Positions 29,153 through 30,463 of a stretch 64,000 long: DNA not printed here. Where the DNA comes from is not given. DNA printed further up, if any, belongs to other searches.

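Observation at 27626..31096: Compact glutamyl-ligase cluster: CofE-like gamma-ligase, RimK/CofF-like alpha-ligase and 5-formyl-THF cyclo-ligase, flanked by small membrane proteins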

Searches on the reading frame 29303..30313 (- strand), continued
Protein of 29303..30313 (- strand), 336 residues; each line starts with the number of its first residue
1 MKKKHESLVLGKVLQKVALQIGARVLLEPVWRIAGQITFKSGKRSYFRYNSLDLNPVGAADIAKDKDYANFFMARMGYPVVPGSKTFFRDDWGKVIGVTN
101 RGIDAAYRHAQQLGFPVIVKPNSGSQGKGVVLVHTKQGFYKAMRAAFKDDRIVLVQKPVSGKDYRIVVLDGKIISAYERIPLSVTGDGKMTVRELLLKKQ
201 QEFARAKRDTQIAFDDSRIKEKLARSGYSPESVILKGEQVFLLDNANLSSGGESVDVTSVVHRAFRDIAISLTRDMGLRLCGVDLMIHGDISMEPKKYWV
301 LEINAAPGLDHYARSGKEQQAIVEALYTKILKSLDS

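Call 49: search_protein_representatives(protein=window:29303-30313:-)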
Query: 336 residues. Proteins with E-value up to 0.001 (for the whole library): 9065; up to 1e-10: 5905; up to 1e-30: 390. The best 150 are listed.
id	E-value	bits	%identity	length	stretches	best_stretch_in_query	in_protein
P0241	5.2e-129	446.6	60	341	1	2-335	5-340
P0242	3.2e-113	394.7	56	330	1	10-335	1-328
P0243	7.0e-98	344.3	49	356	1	5-334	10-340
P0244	2.0e-97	342.9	53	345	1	12-334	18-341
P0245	5.9e-95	334.7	49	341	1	10-335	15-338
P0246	8.2e-93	327.7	47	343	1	8-335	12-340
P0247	1.0e-92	327.4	48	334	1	12-335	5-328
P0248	1.2e-91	323.8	53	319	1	18-334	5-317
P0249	7.4e-91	321.2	47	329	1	13-332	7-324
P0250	7.6e-90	317.9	48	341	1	9-335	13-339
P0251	7.7e-89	314.6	54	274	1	26-300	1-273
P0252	5.1e-88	311.9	48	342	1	9-335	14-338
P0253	2.3e-85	303.2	45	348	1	5-334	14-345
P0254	4.1e-85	302.4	46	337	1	3-335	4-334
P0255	6.5e-85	301.7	56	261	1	72-333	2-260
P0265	8.7e-78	278.3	43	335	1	9-334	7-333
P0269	1.9e-76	273.9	46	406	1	10-335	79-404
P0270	5.4e-76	272.4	41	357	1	5-336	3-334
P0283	4.5e-68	246.4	39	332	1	13-333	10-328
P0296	4.1e-65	236.7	33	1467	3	104-321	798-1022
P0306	4.4e-64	233.3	32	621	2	16-333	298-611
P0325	9.8e-60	219.0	33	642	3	14-334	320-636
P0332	2.6e-59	217.6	35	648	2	48-334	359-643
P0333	4.8e-59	216.7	35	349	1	12-333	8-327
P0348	7.7e-55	202.9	30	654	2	13-334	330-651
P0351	1.1e-54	202.4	30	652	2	1-333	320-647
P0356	6.4e-54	199.9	34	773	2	105-319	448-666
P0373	9.7e-52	192.7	34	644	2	34-331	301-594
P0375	1.4e-51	192.2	34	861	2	40-321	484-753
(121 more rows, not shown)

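Call 50: search_protein_families(library=pfam, proteins=[P0306, P0325, P0332, P0348, P0351, P0373, P0356, P0375, P0269, P0296], max_evalue=0.00001)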
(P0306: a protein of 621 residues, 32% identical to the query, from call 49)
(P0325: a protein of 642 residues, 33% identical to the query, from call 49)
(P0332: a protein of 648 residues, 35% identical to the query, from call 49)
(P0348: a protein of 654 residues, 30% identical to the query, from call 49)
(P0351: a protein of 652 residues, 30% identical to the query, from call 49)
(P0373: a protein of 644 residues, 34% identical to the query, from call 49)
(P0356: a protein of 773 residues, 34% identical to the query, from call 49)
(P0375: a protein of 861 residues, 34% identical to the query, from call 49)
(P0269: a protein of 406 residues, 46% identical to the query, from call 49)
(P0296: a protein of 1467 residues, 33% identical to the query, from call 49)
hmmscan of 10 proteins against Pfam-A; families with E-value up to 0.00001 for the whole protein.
P0306 (621 aa): 4 families
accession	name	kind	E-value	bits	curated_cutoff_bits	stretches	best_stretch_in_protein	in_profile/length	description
PF02786.22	CPSase_L_D2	-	1.3e-12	48.2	19.8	0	381-430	25-74/211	Carbamoyl-phosphate synthase L chain, ATP binding domain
PF07478.18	Dala_Dala_lig_C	-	1.9e-10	41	24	0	2-96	3-92/204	D-ala D-ala ligase C-terminus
PF08443.16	RimK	-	5.8e-09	36.3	21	0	380-458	26-104/188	RimK-like ATP-grasp domain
PF02222.28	ATP-grasp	-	5.9e-08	33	27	0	30-86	20-77/179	ATP-grasp domain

P0325 (642 aa): 7 families
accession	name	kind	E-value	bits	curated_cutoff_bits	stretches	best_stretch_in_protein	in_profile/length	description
PF08443.16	RimK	-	4.1e-25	88.9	21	2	216-294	111-184/188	RimK-like ATP-grasp domain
PF02655.19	ATP-grasp_3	-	1.6e-13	51.5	23.2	0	369-607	2-155/160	ATP-grasp domain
PF02955.21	GSH-S_ATP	-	1.5e-11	44.5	23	0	421-498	34-114/175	Prokaryotic glutathione synthetase, ATP-grasp domain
PF14398.11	ATPgrasp_YheCD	-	6.1e-09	36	26.8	0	512-615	131-233/255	YheC/D like ATP-grasp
PF07478.18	Dala_Dala_lig_C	-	7.8e-08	32.5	24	0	560-613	128-180/204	D-ala D-ala ligase C-terminus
PF14397.11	ATPgrasp_ST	-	3e-07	30.4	31.4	0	49-128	9-81/278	Sugar-transfer associated ATP-grasp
PF13535.11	ATP-grasp_4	-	1.7e-06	28.2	27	0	110-162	5-57/160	ATP-grasp domain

P0332 (648 aa): 4 families
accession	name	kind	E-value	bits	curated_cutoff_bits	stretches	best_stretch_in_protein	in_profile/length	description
PF08443.16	RimK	-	3.2e-17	63.2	21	0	419-490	35-106/188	RimK-like ATP-grasp domain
PF02655.19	ATP-grasp_3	-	1.9e-10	41.5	23.2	0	374-480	1-80/160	ATP-grasp domain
PF02955.21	GSH-S_ATP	-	8e-10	38.9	23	0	426-492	33-105/175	Prokaryotic glutathione synthetase, ATP-grasp domain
PF07478.18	Dala_Dala_lig_C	-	7.2e-07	29.4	24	0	422-483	34-98/204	D-ala D-ala ligase C-terminus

P0348 (654 aa): 6 families
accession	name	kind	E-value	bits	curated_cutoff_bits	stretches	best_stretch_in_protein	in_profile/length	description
PF08443.16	RimK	-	3.1e-22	79.6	21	1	563-629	114-172/188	RimK-like ATP-grasp domain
PF14398.11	ATPgrasp_YheCD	-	6.7e-11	42.4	26.8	0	536-651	143-252/255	YheC/D like ATP-grasp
PF14397.11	ATPgrasp_ST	-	7.4e-09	35.6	31.4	0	369-627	8-259/278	Sugar-transfer associated ATP-grasp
PF02955.21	GSH-S_ATP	-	2.1e-07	31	23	0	433-499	34-105/175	Prokaryotic glutathione synthetase, ATP-grasp domain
PF02655.19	ATP-grasp_3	-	3.7e-07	30.8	23.2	0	381-622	2-155/160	ATP-grasp domain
PF07478.18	Dala_Dala_lig_C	-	3.8e-07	30.3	24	0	429-498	35-103/204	D-ala D-ala ligase C-terminus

P0351 (652 aa): 6 families
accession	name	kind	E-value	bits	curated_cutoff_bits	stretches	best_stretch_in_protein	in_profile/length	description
PF08443.16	RimK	-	5.3e-20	72.3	21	1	383-500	2-113/188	RimK-like ATP-grasp domain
PF02655.19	ATP-grasp_3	-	6.9e-12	46.2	23.2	0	383-483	2-82/160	ATP-grasp domain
PF02955.21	GSH-S_ATP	-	1.1e-10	41.6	23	0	99-166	22-93/175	Prokaryotic glutathione synthetase, ATP-grasp domain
PF14398.11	ATPgrasp_YheCD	-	5.4e-10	39.4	26.8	0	98-129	38-69/255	YheC/D like ATP-grasp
PF07478.18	Dala_Dala_lig_C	-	2.2e-09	37.6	24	1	415-488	26-99/204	D-ala D-ala ligase C-terminus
PF14397.11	ATPgrasp_ST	-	2.2e-09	37.4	31.4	0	47-129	6-81/278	Sugar-transfer associated ATP-grasp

P0373 (644 aa): 4 families
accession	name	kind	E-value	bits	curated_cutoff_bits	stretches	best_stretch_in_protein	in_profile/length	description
PF07478.18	Dala_Dala_lig_C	-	2.7e-18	66.6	24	2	71-166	2-95/204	D-ala D-ala ligase C-terminus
PF08443.16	RimK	-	2.2e-15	57.2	21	0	61-224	1-170/188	RimK-like ATP-grasp domain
PF02786.22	CPSase_L_D2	-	7.5e-13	48.9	19.8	0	93-154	24-91/211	Carbamoyl-phosphate synthase L chain, ATP binding domain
PF02222.28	ATP-grasp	-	1.2e-07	31.9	27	0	368-424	19-76/179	ATP-grasp domain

P0356 (773 aa): 7 families
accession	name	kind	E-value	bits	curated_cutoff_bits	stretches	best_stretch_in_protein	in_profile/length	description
PF00708.24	Acylphosphatase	-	3.1e-17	63.1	22.5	1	690-772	2-85/85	Acylphosphatase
PF08443.16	RimK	-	1.1e-16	61.4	21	1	428-522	11-106/188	RimK-like ATP-grasp domain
PF02655.19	ATP-grasp_3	-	2.8e-16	60.5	23.2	1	421-512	4-80/160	ATP-grasp domain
PF02955.21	GSH-S_ATP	-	2.1e-11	44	23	1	441-524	16-105/175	Prokaryotic glutathione synthetase, ATP-grasp domain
PF07478.18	Dala_Dala_lig_C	-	5e-10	39.7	24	1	95-171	20-96/204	D-ala D-ala ligase C-terminus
PF02786.22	CPSase_L_D2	-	2.3e-08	34.2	19.8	0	426-491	7-70/211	Carbamoyl-phosphate synthase L chain, ATP binding domain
PF02222.28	ATP-grasp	-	2.2e-06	27.9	27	0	427-501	2-76/179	ATP-grasp domain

P0375 (861 aa): 3 families
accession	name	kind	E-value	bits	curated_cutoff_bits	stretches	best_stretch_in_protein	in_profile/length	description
PF00708.24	Acylphosphatase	-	2.2e-11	44.3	22.5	1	781-849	5-73/85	Acylphosphatase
PF02786.22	CPSase_L_D2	-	3.6e-10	40.1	19.8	0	79-163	1-91/211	Carbamoyl-phosphate synthase L chain, ATP binding domain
PF14397.11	ATPgrasp_ST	-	5.7e-06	26.2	31.4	0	68-152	10-97/278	Sugar-transfer associated ATP-grasp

P0269 (406 aa): 2 families
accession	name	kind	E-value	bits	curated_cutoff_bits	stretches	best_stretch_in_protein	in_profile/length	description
PF07478.18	Dala_Dala_lig_C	-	1.1e-06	28.7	24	1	175-243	30-98/204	D-ala D-ala ligase C-terminus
PF08443.16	RimK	-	1.3e-06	28.7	21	0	179-247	38-106/188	RimK-like ATP-grasp domain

P0296 (1467 aa): 12 families
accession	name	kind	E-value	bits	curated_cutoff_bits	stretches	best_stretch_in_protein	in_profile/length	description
PF08443.16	RimK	-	1.1e-24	87.5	21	0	424-527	2-106/188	RimK-like ATP-grasp domain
PF00708.24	Acylphosphatase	-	3e-18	66.3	22.5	1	1046-1120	2-76/85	Acylphosphatase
PF01071.24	GARS_A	-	4.9e-16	59.6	27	0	772-865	3-99/194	Phosphoribosylglycinamide synthetase, ATP-grasp (A) domain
PF02655.19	ATP-grasp_3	-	1.9e-14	54.5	23.2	0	425-652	3-155/160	ATP-grasp domain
PF02955.21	GSH-S_ATP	-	1.6e-13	51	23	0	1235-1317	20-104/175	Prokaryotic glutathione synthetase, ATP-grasp domain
PF07478.18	Dala_Dala_lig_C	-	5.4e-11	42.8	24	0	454-523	30-98/204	D-ala D-ala ligase C-terminus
PF14397.11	ATPgrasp_ST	-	1.7e-10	41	31.4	0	421-478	17-78/278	Sugar-transfer associated ATP-grasp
PF02786.22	CPSase_L_D2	-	5e-08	33.1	19.8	0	774-868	4-103/211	Carbamoyl-phosphate synthase L chain, ATP binding domain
PF09924.15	LPG_synthase_C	-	5.8e-08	32.6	27.5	1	45-202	15-162/298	Phosphatidylglycerol lysyltransferase, C-terminal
PF02222.28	ATP-grasp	-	1.7e-07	31.5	27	0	433-506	3-76/179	ATP-grasp domain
PF13549.11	ATP-grasp_5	-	3.5e-06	27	27.6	0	429-489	15-80/221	ATP-grasp domain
PF13535.11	ATP-grasp_4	-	5e-06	26.7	27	0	1247-1300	3-66/160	ATP-grasp domain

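Call 51: predict_structure(alignment_id=A2)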
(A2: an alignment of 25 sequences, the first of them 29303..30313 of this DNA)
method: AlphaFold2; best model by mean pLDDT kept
length: 336 residues; sequences in the alignment: 25
mean_pLDDT: 73.7   pTM: 0.71
mean pLDDT of the five models: 73.7, 66.1, 65.4, 54.8, 51.4
residues with pLDDT >= 90: 88; 70-90: 128; 50-70: 61; < 50: 59
segments of 3 or more residues with pLDDT < 50: 1-3, 29-63, 124-127, 308-319, 334-336
pLDDT, mean of each block of 10 residues (from residue 1): 52 62 51 41 30 31 62 85 87 80 94 92 56 90 83 87 86 83 93 92 74 77 90 95 69 80 95 78 89 93 64 46 56 51
secondary structure, 60 per line:
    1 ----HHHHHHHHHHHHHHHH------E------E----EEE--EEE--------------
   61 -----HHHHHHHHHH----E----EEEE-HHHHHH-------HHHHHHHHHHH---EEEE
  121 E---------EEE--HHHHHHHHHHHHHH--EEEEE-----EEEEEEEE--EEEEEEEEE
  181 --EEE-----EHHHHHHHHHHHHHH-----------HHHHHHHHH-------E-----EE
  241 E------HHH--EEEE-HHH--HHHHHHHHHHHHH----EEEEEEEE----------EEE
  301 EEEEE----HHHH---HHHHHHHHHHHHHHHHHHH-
elements in order: H5-20 E39-41 E44-46 H66-75 E85-88 H90-95 H103-113 E117-121 E131-133 H136-149 E152-156 E162-169 E172-180 E183-185 H192-205 H217-225 E239-241 E253-256 H263-275 E280-287 E298-305 H310-313 H317-335

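Call 54: fold_search(model_id=the predicted structure, library=pdb)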
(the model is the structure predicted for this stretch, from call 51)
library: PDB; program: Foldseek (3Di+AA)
matches with E <= 10: 703; with E <= 0.001: 511
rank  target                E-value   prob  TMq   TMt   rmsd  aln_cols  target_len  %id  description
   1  7wae_A                5.7e-19  1.00  0.64  0.27   7.3       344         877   25  Trichodesmium erythraeum cyanophycin synthetase 1 (TeCphA1) with ATPgammaS, 4x(beta-Asp-Arg), and aspartate (released 2022-09-07)
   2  7wae_C                5.7e-19  1.00  0.63  0.31   7.5       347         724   24  Trichodesmium erythraeum cyanophycin synthetase 1 (TeCphA1) with ATPgammaS, 4x(beta-Asp-Arg), and aspartate (released 2022-09-07)
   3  3ln6                  7.2e-19  1.00  0.55  0.27   5.6       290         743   23  Crystal structure of a bifunctional glutathione synthetase from Streptococcus agalactiae (released 2011-04-13)
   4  7ta5                  1.8e-18  1.00  0.57  0.36   8.2       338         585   24  Crystal structure of cyanophycin synthetase 2 from Gloeothece citriformis (released 2022-03-02)
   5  7wac_A                2.6e-18  1.00  0.55  0.28   9.0       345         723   26  Trichodesmium erythraeum cyanophycin synthetase 1 (TeCphA1) (released 2022-09-07)
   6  7txv_A                5.0e-18  1.00  0.63  0.27   7.6       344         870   24  Cyanophycin synthetase 1 from Synechocystis sp. UTEX2470 E82Q with ATP and 16x(Asp-Arg) (released 2022-06-01)
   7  3ln7_A                7.6e-18  1.00  0.47  0.24  10.7       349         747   24  Crystal structure of a bifunctional glutathione synthetase from Pasteurella multocida (released 2011-04-13)
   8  3ln7_B                1.3e-17  1.00  0.47  0.25  10.6       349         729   23  Crystal structure of a bifunctional glutathione synthetase from Pasteurella multocida (released 2011-04-13)
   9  7lgq_A                3.0e-17  1.00  0.59  0.25   8.9       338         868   25  Cyanophycin synthetase 1 from Synechocystis sp. UTEX2470 with ATP and 8x(Asp-Arg)-Asn (released 2021-08-18)
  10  7lgj_A                3.0e-17  1.00  0.59  0.26   7.9       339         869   24  Cyanophycin synthetase 1 from Synechocystis sp. UTEX2470 with ADPCP and 8x(Asp-Arg)-NH2 (released 2021-08-18)
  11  7lg5_A                3.0e-17  1.00  0.58  0.25   9.0       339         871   25  Synechocystis sp. UTEX2470 Cyanophycin synthetase 1 with ATP (released 2021-08-18)
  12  7lgn_A                1.6e-16  1.00  0.53  0.28   9.2       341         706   26  Cyanophycin synthetase 1 from T. morbirosei (released 2021-08-18)
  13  7lgm_A                3.8e-16  1.00  0.59  0.30   8.0       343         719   25  Cyanophycin synthetase from A. baylyi DSM587 with ATP (released 2021-08-18)
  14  8fxi_C                2.5e-15  1.00  0.58  0.34   8.2       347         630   24  Cryo-EM structure of Stanieria sp. CphA2 in complex with ADPCP and 4x(beta-Asp-Arg) (released 2023-06-14)
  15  7lgn_B                1.6e-14  1.00  0.58  0.26   7.2       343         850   26  Cyanophycin synthetase 1 from T. morbirosei (released 2021-08-18)
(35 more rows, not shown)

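Call 64: search_protein_families(library=pfam, proteins=[L086:5080-5991:+, L086:7386-8258:+, L092:4768-5691:-, L092:7288-7995:+, L107:5310-5966:+, L108:2692-3408:+, L108:4496-5140:+, L117:5129-5722:+, L138:3549-4940:+, L138:4955-5419:+], max_evalue=0.0001)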
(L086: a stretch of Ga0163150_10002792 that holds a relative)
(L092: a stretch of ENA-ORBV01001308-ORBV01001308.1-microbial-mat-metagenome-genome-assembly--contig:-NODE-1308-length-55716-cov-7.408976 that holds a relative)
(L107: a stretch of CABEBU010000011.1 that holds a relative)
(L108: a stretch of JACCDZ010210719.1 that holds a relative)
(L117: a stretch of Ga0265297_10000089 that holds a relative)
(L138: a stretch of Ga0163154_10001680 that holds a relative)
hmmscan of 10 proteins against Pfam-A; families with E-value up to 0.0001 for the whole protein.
L086:5080-5991:+ (303 aa): 0 families

L086:7386-8258:+ (290 aa): 1 family
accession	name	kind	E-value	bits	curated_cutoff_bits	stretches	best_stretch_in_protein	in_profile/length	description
PF07690.21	MFS_1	-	4.2e-16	59.2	33.4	2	119-284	2-169/347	Major Facilitator Superfamily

L092:4768-5691:- (307 aa): 4 families
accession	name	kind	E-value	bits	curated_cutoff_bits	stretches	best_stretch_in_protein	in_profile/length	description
PF02374.21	ArsA_ATPase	-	9.3e-77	258.7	24.3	1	11-306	2-304/305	Anion-transporting ATPase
PF01656.29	CbiA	-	3.3e-11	43.7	25.4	1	13-252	2-86/125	CobQ/CobB/MinD/ParA nucleotide binding domain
PF13614.12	AAA_31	-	2.8e-10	40.8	27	1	12-153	4-133/177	AAA domain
PF00142.24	Fer4_NifH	-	1.2e-06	28.7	25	1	15-55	5-46/271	4Fe-4S iron sulfur cluster binding proteins, NifH/frxC family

L092:7288-7995:+ (235 aa): 0 families

L107:5310-5966:+ (218 aa): 1 family
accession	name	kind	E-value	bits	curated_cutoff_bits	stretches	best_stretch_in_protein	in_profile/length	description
PF04313.20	HSDR_N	-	1.5e-29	103.7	25.1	1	4-158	2-164/198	Type I restriction enzyme R protein N terminus (HSDR_N)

L108:2692-3408:+ (238 aa): 1 family
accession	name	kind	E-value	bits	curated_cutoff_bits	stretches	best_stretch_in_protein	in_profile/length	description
PF21694.2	DNA_pol3_delta_C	-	2e-06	28.3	27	1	128-236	3-119/121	DNA polymerase III delta subunit, C-terminal domain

L108:4496-5140:+ (214 aa): 8 families
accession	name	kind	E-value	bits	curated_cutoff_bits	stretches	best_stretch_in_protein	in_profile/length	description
PF05175.20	MTS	-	1.3e-15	57.9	23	1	44-185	20-152/170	Methyltransferase small domain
PF06325.19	PrmA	-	3.8e-09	36.9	22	1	53-126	159-233/296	Ribosomal protein L11 methyltransferase (PrmA)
PF08241.18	Methyltransf_11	-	4.4e-08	34.1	21.2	1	61-169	2-95/95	Methyltransferase domain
PF13649.12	Methyltransf_25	-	6.8e-08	33.5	27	1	59-165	1-97/97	Methyltransferase domain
PF13847.12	Methyltransf_31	-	2.7e-07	30.8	27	1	54-172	2-112/145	Methyltransferase domain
PF08242.18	Methyltransf_12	-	1.1e-06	29.7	30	1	61-166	2-97/98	Methyltransferase domain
PF10354.15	BMT5-like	-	7.7e-06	26.7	24.7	1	101-195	58-154/168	rRNA (uridine-N3-)-methyltransferase BTM5-like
PF13489.12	Methyltransf_23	-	5.4e-05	23.4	27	0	55-169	22-116/164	Methyltransferase domain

L117:5129-5722:+ (197 aa): 1 family
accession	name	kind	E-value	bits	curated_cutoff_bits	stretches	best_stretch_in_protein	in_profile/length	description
PF00293.34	NUDIX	-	5.3e-11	43.1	21.1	1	53-165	8-119/134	NUDIX domain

L138:3549-4940:+ (463 aa): 3 families
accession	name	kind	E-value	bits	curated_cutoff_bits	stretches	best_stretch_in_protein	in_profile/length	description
PF16192.10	PMT_4TMC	-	5.5e-49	166.8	32.4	1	274-462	1-202/202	C-terminal four TMM region of protein-O-mannosyltransferase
PF02366.24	PMT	-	4.8e-38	131.5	22.7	1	8-240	5-244/245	Dolichyl-phosphate-mannose-protein mannosyltransferase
PF13231.12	PMT_2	-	1.1e-05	26.1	26.1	1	83-217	21-154/160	Dolichyl-phosphate-mannose-protein mannosyltransferase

L138:4955-5419:+ (154 aa): 0 families

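Call 65: find_encoding_contigs(protein=P0283, flank=5000, max_places=3)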
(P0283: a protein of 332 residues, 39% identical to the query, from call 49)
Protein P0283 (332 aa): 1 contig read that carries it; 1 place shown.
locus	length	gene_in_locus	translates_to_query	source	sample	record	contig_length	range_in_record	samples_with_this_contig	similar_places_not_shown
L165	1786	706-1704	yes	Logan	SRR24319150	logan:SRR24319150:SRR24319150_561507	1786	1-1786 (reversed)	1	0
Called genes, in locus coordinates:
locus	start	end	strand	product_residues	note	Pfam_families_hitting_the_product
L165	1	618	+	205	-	?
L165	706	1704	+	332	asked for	PF07478:Dala_Dala_lig_C (weak), PF08443:RimK (weak), PF02655:ATP-grasp_3 (faint), PF14398:ATPgrasp_YheCD (faint)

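Call 66: find_encoding_contigs(protein=P0333, flank=5000, max_places=3)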
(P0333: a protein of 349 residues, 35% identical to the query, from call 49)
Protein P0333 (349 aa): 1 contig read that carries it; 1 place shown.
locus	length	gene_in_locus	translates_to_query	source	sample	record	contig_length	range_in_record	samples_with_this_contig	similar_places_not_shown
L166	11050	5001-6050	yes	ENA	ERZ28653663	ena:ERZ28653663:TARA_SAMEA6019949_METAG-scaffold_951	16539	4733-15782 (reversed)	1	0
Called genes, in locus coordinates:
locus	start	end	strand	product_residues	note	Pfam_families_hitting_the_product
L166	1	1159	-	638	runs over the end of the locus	?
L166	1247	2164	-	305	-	PF00582:Usp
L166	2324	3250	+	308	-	PF00126:HTH_1, PF03466:LysR_substrate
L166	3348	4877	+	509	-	PF00180:Iso_dh, PF18324:Isocitrate_DH_C_bact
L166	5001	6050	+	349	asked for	PF08443:RimK (faint)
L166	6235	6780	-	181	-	-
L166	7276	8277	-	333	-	PF01380:SIS, PF00571:CBS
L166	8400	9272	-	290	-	PF00483:NTP_transferase, PF12804:NTP_transf_3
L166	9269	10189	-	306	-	PF01370:Epimerase, PF04321:RmlD_sub_bind, PF02719:Polysacc_synt_2 (weak), PF16363:GDP_Man_Dehyd, PF07993:NAD_binding_4 (faint)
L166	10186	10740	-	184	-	PF00908:dTDP_sugar_isom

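Call 67: find_encoding_contigs(protein=P0246, flank=4000, max_places=3)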
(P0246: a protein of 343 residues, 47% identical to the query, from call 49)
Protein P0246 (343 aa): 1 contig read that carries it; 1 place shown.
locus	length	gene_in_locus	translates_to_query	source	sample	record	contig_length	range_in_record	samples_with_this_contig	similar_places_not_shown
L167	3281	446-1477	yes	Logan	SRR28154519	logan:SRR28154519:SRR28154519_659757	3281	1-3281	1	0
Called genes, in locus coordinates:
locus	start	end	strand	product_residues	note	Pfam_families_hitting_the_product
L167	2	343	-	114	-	?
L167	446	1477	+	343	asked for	PF02655:ATP-grasp_3 (faint), PF02786:CPSase_L_D2 (faint), PF07478:Dala_Dala_lig_C (weak), PF08443:RimK (weak)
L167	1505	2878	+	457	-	PF02878:PGM_PMM_I, PF02879:PGM_PMM_II, PF02880:PGM_PMM_III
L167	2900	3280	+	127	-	?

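Call 68: find_encoding_contigs(protein=P0265, flank=4000, max_places=3)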
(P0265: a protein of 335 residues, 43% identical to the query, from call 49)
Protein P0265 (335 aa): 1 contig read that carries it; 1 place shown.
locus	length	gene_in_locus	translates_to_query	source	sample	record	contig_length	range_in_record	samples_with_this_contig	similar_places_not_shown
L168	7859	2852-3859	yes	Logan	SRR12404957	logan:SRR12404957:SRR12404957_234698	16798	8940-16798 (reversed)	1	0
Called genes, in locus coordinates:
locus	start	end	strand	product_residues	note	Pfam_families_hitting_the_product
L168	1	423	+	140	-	?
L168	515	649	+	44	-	-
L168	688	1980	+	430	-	-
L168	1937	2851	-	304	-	-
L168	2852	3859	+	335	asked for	PF08443:RimK, PF07478:Dala_Dala_lig_C, PF02955:GSH-S_ATP (faint), PF08443:RimK (weak)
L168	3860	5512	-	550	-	PF00664:ABC_membrane, PF00005:ABC_tran, PF02463:SMC_N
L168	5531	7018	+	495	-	PF02074:Peptidase_M32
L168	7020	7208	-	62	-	-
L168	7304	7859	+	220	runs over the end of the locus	PF01694:Rhomboid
